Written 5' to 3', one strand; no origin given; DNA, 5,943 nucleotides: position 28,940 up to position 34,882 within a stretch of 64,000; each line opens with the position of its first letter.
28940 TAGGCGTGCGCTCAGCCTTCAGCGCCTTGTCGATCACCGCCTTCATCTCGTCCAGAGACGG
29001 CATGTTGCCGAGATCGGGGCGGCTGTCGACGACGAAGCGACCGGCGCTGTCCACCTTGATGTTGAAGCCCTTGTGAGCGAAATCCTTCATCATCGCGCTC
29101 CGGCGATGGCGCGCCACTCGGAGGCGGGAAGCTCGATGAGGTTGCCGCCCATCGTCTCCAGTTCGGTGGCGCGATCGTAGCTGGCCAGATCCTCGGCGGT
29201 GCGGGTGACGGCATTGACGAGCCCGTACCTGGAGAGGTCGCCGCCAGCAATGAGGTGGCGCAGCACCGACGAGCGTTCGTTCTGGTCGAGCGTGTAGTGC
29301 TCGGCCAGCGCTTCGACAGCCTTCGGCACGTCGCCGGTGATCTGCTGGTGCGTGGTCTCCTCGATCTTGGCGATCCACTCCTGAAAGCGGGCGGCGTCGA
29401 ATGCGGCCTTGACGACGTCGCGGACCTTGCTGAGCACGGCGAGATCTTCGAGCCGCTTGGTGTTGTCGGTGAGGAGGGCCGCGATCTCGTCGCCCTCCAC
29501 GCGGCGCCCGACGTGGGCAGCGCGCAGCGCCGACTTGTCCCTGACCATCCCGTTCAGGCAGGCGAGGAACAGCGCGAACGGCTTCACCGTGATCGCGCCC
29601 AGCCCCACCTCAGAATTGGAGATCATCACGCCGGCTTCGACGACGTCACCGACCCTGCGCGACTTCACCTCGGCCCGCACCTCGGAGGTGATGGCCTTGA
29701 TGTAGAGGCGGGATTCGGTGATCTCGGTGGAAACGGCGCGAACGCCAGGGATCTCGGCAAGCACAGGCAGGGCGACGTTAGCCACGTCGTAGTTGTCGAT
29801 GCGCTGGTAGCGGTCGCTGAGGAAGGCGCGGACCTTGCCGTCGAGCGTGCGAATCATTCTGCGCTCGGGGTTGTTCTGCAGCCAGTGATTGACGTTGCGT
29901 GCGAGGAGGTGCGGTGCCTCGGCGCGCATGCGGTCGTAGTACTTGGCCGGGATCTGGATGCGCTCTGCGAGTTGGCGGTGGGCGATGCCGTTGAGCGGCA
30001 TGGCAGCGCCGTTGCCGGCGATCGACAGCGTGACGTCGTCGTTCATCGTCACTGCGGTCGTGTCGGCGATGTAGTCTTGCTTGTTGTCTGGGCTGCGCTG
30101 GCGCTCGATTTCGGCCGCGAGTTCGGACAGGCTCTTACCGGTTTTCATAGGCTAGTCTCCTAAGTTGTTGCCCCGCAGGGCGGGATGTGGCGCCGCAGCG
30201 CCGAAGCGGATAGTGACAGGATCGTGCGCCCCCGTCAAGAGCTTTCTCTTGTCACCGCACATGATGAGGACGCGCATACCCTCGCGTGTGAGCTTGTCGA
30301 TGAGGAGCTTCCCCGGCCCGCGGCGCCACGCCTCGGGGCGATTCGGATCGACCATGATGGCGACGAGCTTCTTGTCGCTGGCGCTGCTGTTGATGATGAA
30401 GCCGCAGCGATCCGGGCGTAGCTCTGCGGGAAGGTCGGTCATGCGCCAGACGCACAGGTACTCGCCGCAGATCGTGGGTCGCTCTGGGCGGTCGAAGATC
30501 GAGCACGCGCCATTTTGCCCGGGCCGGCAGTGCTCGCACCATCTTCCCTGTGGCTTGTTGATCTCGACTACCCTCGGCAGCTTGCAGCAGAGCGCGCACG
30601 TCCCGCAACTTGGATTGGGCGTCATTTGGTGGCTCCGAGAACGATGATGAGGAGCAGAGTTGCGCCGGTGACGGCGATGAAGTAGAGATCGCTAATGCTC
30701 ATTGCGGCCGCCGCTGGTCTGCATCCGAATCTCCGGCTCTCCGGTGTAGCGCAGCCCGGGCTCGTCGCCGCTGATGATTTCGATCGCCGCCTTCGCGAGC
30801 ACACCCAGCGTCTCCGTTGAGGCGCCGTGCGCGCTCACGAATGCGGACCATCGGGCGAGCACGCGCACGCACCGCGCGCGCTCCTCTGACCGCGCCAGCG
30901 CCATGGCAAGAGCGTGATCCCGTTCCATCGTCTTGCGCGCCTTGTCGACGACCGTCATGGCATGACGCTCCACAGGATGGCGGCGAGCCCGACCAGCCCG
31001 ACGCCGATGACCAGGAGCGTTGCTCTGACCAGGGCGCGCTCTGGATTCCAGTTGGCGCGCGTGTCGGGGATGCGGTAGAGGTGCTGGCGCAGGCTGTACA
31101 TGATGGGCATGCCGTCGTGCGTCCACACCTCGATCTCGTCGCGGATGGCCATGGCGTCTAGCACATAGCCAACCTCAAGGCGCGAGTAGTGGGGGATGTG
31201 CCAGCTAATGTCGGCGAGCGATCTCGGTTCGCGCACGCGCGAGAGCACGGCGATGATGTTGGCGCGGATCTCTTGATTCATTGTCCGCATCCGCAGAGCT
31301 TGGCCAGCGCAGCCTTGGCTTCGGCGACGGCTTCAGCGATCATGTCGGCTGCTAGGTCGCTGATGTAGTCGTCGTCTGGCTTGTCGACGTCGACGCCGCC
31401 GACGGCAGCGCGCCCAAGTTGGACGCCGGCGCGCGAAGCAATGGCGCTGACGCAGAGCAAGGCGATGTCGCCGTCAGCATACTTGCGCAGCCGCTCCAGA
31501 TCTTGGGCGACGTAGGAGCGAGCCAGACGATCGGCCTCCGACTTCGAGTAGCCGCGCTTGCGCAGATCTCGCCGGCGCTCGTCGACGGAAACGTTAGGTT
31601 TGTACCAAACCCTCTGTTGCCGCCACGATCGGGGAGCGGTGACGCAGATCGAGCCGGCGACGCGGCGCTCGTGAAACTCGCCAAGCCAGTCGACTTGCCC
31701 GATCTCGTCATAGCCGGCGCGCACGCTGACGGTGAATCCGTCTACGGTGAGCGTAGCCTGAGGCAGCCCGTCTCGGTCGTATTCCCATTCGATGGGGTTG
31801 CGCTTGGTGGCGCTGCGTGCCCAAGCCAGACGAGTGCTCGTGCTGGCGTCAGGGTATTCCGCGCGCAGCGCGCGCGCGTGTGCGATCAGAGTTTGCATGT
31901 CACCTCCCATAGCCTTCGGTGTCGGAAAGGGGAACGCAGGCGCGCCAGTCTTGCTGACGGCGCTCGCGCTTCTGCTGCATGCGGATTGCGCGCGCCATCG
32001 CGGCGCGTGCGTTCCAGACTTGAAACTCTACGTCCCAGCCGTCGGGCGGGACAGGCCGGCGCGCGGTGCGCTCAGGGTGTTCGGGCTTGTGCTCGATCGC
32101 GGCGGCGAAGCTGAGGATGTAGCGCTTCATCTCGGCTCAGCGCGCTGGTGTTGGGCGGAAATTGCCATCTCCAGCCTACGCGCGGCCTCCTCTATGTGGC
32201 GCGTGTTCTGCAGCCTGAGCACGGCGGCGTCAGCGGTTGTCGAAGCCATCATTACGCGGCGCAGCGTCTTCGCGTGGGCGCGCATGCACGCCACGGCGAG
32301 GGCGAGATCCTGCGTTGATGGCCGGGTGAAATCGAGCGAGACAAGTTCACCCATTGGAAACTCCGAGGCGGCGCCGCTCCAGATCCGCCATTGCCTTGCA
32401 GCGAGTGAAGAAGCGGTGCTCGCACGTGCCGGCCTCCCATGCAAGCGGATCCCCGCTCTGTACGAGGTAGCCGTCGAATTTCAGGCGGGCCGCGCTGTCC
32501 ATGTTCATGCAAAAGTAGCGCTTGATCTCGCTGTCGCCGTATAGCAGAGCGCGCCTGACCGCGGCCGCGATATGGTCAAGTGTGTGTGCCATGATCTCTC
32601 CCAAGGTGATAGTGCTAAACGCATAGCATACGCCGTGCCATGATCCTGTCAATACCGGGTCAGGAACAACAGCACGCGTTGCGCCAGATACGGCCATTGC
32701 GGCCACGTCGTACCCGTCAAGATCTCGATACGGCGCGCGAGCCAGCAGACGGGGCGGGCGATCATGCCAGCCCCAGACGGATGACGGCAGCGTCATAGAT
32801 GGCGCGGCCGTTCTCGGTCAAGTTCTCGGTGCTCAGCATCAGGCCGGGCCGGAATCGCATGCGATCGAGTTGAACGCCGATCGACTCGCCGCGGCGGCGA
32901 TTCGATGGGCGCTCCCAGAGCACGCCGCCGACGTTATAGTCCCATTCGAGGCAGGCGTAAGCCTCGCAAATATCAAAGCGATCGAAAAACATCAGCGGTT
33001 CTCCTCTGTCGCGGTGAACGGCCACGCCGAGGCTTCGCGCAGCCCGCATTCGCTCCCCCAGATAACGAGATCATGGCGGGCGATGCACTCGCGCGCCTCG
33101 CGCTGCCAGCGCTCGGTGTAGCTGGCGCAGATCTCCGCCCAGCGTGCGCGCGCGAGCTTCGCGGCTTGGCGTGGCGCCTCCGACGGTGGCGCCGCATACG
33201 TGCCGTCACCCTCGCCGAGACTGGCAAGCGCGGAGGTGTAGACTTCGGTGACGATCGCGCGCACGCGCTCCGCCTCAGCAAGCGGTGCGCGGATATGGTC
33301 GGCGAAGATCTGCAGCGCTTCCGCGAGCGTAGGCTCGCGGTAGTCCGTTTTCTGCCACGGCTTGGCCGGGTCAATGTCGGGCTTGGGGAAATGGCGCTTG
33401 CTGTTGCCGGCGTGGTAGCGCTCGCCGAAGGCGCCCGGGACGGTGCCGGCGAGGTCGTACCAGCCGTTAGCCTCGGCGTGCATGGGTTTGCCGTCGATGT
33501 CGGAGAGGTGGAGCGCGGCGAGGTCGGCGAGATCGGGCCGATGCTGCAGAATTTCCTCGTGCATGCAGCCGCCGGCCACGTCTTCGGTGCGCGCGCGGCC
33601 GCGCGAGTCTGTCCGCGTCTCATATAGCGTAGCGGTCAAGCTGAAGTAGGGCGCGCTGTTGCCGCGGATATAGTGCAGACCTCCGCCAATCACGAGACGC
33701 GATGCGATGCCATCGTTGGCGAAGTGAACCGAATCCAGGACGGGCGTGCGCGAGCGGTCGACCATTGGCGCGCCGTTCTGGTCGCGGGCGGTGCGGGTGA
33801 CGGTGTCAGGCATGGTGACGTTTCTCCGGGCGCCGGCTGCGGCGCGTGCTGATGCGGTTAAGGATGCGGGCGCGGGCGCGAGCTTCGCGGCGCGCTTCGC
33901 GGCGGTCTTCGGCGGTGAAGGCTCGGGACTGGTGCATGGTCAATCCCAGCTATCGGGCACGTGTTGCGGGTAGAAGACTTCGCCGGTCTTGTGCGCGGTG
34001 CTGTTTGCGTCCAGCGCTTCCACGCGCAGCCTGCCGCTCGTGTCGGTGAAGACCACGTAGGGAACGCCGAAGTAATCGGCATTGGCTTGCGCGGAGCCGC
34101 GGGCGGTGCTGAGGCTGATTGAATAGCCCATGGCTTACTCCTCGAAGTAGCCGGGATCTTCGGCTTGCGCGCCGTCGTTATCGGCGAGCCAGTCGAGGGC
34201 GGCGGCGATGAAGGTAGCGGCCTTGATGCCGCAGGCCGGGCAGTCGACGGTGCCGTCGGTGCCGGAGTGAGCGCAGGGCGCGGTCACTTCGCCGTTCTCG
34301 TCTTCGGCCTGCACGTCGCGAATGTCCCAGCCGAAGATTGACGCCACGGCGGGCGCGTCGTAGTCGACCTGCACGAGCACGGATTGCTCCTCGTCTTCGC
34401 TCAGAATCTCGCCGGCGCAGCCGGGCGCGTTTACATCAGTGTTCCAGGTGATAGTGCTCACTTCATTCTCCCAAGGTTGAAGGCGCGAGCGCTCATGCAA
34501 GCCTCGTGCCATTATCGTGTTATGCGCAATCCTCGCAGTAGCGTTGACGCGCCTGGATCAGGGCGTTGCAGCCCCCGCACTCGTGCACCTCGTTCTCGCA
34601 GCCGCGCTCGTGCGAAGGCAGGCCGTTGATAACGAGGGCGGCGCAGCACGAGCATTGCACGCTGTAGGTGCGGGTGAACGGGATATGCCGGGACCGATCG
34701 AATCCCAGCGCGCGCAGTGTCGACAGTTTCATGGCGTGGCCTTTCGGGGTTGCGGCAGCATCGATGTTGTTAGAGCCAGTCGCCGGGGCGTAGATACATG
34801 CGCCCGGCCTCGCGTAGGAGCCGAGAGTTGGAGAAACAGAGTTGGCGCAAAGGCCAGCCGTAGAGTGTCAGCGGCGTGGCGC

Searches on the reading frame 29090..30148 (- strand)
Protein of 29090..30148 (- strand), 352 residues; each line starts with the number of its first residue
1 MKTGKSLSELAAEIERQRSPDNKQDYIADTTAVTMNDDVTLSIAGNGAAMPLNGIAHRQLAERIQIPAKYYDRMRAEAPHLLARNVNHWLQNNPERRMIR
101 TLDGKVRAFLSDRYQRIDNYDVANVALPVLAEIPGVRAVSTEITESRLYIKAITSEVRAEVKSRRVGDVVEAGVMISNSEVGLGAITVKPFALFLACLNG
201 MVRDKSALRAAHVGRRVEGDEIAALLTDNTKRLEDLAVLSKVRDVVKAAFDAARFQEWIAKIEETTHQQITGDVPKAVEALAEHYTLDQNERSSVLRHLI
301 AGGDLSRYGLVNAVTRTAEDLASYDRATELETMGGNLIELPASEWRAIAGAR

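Call 45: search_protein_families(library=pfam, max_evalue=0.01, proteins=[window:29090-30148:-])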
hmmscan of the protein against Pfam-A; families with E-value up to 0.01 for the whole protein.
window:29090-30148:- (352 aa): 1 family
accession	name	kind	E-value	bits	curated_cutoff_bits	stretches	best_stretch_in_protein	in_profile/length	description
PF06067.16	DUF932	-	6e-05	23.4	23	1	110-316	5-204/227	Domain of unknown function (DUF932)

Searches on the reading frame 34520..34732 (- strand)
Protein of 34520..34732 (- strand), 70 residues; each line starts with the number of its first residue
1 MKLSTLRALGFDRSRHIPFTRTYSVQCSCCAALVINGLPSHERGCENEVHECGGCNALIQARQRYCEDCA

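Call 45: search_protein_families(library=pfam, max_evalue=0.01, proteins=[window:34520-34732:-])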
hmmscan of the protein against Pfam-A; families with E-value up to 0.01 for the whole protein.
window:34520-34732:- (70 aa): 1 family
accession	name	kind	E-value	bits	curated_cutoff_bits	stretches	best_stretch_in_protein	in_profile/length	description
PF17032.10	Zn_ribbon_15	-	0.0035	18.6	28.9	1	22-69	35-72/73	zinc-ribbon family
